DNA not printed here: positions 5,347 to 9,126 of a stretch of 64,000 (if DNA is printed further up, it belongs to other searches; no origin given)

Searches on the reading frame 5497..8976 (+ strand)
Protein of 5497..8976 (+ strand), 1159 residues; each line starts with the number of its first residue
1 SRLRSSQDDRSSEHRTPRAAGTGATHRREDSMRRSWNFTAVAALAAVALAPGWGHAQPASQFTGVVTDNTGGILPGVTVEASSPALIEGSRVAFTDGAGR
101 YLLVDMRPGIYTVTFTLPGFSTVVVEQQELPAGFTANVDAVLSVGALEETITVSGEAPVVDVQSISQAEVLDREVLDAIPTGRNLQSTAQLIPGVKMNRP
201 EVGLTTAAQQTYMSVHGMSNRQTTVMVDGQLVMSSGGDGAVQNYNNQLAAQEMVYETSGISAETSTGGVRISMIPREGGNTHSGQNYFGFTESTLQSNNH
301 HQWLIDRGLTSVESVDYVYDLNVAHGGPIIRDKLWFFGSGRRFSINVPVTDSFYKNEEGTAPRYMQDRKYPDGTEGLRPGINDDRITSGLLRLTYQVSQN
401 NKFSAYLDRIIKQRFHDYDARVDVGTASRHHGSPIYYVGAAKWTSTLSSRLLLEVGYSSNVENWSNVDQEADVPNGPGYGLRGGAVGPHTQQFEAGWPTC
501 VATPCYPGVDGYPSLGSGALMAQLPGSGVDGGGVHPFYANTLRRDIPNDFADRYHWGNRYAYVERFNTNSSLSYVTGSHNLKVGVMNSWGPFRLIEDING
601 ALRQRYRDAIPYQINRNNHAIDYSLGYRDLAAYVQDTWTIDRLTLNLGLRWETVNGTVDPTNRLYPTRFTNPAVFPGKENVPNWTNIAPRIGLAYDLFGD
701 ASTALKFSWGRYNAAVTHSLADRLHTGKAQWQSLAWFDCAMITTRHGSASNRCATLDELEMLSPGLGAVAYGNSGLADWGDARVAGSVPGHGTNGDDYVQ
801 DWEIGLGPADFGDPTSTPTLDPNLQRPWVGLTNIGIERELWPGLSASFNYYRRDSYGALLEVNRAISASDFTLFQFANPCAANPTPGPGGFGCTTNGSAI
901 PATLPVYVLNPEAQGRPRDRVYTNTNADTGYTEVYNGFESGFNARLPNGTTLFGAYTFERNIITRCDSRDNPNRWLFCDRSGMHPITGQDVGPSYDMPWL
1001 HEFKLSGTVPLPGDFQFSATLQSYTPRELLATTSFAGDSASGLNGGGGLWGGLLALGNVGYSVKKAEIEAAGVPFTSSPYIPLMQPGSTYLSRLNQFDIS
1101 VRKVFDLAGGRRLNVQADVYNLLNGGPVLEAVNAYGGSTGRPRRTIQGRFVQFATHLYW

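Call 68: search_protein_families(library=pfam, proteins=[window:5497-8976:+], max_evalue=0.00001)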
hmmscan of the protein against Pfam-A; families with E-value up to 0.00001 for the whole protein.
window:5497-8976:+ (1159 aa): 2 families
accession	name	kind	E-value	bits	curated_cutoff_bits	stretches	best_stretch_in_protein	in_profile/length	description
PF25183.1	OMP_b-brl_4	-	4.9e-26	91.8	30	1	387-1152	155-838/838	Outer membrane beta barrel domain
PF13620.12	CarboxypepD_reg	-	3.3e-12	47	32.3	1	63-142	3-81/82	Carboxypeptidase regulatory-like domain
